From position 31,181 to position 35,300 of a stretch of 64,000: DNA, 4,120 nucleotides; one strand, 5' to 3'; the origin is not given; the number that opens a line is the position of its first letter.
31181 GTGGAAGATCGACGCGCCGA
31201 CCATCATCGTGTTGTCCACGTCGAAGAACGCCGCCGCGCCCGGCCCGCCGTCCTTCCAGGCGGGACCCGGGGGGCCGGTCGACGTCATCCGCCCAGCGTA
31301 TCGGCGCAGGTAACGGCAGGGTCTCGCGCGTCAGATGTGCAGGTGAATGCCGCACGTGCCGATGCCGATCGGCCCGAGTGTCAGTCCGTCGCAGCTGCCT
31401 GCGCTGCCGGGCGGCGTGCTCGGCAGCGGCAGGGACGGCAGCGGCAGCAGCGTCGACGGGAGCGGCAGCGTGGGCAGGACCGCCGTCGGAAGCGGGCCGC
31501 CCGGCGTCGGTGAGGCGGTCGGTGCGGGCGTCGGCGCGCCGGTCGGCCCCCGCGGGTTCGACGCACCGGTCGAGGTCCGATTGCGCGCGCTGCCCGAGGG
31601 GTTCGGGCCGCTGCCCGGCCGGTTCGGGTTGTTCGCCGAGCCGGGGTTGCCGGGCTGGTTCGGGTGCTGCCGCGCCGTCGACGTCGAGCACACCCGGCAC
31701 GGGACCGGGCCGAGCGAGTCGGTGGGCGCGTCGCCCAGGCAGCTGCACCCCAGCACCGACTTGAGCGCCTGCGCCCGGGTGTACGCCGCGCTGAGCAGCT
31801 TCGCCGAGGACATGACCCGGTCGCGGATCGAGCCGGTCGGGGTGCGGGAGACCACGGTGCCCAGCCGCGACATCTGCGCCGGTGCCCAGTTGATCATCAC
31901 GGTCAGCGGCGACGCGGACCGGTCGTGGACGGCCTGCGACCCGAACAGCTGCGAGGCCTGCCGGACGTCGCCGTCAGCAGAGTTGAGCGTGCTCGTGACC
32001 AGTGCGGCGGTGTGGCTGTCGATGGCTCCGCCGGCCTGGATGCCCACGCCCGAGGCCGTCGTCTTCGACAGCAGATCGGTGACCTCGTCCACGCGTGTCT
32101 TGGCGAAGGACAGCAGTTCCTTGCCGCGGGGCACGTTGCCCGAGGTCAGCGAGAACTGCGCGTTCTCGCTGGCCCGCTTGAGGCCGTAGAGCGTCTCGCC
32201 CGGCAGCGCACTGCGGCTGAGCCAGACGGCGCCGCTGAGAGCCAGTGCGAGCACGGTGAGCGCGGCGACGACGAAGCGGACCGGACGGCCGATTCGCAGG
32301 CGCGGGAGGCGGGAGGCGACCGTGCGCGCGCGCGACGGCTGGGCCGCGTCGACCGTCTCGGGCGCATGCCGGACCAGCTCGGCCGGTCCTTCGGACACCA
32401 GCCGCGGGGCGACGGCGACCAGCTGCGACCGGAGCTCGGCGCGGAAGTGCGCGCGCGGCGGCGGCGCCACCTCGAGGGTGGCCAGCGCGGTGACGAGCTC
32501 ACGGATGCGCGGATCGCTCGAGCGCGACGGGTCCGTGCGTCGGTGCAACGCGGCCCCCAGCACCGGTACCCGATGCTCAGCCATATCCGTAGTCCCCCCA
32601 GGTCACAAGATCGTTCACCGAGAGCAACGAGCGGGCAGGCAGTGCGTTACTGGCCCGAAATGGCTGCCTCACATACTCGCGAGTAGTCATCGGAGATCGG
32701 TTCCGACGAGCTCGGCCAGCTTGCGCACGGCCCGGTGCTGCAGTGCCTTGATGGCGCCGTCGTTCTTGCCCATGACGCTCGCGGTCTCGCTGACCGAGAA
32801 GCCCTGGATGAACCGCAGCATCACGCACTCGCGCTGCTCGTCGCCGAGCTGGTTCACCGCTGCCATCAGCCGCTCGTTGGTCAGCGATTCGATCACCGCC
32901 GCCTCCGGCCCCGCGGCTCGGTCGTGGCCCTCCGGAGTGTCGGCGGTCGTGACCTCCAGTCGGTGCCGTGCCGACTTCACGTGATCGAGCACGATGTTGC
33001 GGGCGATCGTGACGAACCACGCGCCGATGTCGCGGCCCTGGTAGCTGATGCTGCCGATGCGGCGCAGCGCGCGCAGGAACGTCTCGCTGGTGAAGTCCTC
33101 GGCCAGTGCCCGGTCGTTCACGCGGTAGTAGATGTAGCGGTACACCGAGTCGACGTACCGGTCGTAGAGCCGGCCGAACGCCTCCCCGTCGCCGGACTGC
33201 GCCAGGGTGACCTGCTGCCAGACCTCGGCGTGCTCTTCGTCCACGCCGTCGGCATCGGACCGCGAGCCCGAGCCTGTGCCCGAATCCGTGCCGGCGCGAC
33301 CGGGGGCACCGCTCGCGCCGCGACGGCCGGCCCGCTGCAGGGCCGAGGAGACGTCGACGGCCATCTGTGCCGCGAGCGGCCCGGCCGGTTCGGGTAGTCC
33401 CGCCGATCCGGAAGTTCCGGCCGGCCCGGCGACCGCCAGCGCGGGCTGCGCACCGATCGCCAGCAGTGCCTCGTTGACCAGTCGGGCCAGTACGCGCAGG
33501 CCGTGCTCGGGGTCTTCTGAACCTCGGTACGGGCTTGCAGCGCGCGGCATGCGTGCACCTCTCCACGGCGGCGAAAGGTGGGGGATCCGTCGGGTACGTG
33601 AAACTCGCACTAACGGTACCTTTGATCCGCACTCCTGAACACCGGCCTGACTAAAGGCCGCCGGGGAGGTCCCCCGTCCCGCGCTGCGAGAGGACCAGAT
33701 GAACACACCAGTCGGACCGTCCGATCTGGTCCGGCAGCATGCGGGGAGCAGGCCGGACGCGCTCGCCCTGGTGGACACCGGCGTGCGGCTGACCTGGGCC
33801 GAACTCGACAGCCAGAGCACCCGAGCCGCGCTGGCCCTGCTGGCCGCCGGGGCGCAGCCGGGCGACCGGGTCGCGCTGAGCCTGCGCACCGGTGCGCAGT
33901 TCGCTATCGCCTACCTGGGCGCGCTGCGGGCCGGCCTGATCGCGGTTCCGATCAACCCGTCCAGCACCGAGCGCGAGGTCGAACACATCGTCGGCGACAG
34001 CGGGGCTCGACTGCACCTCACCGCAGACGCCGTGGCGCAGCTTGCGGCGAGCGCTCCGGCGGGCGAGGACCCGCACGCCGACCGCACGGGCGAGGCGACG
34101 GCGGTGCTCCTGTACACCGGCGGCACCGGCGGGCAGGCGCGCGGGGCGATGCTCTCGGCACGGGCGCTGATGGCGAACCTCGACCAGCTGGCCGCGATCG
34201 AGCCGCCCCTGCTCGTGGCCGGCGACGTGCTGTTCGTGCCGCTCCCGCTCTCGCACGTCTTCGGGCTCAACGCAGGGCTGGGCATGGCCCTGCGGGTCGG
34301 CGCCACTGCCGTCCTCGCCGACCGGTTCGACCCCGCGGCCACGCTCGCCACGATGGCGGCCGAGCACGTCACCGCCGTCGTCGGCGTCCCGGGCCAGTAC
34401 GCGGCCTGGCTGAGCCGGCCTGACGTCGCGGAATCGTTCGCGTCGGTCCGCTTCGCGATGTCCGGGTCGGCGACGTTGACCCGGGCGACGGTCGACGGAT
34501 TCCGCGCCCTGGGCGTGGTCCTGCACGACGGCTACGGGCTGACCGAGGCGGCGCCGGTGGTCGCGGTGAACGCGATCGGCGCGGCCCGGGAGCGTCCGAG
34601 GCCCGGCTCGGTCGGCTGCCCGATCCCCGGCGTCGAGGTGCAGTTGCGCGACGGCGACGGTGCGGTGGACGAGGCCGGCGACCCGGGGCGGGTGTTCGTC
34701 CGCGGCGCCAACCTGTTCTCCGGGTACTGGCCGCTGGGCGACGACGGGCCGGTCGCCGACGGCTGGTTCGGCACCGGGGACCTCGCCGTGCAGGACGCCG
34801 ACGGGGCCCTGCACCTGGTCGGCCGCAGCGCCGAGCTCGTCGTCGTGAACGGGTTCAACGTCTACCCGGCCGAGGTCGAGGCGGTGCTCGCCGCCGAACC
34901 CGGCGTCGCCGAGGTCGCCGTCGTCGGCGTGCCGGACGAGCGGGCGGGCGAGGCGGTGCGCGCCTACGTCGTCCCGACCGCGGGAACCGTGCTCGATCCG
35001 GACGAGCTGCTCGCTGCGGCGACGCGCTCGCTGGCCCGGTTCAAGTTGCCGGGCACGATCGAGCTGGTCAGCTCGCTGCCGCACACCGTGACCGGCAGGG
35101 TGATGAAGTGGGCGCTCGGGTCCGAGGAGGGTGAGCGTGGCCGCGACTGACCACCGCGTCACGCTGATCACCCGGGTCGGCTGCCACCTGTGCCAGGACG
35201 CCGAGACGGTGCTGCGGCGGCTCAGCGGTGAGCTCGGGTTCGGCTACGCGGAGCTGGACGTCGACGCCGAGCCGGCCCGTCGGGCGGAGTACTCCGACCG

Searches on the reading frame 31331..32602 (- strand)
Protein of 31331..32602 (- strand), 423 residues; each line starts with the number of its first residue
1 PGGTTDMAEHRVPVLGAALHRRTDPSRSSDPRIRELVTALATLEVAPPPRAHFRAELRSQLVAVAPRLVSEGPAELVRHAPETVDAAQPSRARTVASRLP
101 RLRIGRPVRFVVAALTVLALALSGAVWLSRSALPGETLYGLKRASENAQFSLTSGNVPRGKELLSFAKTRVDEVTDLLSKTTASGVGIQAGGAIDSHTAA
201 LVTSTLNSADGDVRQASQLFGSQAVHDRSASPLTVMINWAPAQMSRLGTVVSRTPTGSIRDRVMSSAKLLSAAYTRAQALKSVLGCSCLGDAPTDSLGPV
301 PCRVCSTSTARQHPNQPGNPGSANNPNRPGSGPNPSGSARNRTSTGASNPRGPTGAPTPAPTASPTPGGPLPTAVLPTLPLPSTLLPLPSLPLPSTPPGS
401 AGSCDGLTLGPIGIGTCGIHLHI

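Call 97: search_protein_families(library=pfam, proteins=[window:31331-32602:-], max_evalue=0.00001)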
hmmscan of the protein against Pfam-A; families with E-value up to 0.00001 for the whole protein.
window:31331-32602:- (423 aa): 1 family
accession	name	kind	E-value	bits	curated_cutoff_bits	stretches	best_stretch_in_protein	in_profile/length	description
PF18915.5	DUF5667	-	3.5e-08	34.2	27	1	132-181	2-51/99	Domain of unknown function (DUF5667)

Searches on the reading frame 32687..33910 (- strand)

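Call 97: search_protein_families(library=pfam, proteins=[window:32687-33910:-], max_evalue=0.00001)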
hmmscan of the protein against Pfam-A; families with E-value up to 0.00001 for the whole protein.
window:32687-33910:- (407 aa): 3 families
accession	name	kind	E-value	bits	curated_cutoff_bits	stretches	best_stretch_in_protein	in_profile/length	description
PF04542.20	Sigma70_r2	-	1.9e-13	50.5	24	1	248-315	1-69/71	Sigma-70 region 2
PF08281.18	Sigma70_r4_2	-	2.7e-11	43.4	25.7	1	346-398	2-54/54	Sigma-70, region 4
PF04545.22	Sigma70_r4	-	1.4e-09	37.7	24.1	1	352-399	2-49/50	Sigma-70, region 4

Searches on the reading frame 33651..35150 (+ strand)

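Call 97: search_protein_families(library=pfam, proteins=[window:33651-35150:+], max_evalue=0.00001)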
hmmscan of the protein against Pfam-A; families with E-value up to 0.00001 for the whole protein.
window:33651-35150:+ (499 aa): 2 families
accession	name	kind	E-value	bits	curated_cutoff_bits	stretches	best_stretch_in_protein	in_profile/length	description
PF00501.34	AMP-binding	-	1.2e-74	251.9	29.9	1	28-360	2-384/384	AMP-binding enzyme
PF13193.12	AMP-binding_C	-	8.2e-18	65.6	24.5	1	408-482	1-75/76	AMP-binding enzyme C-terminal domain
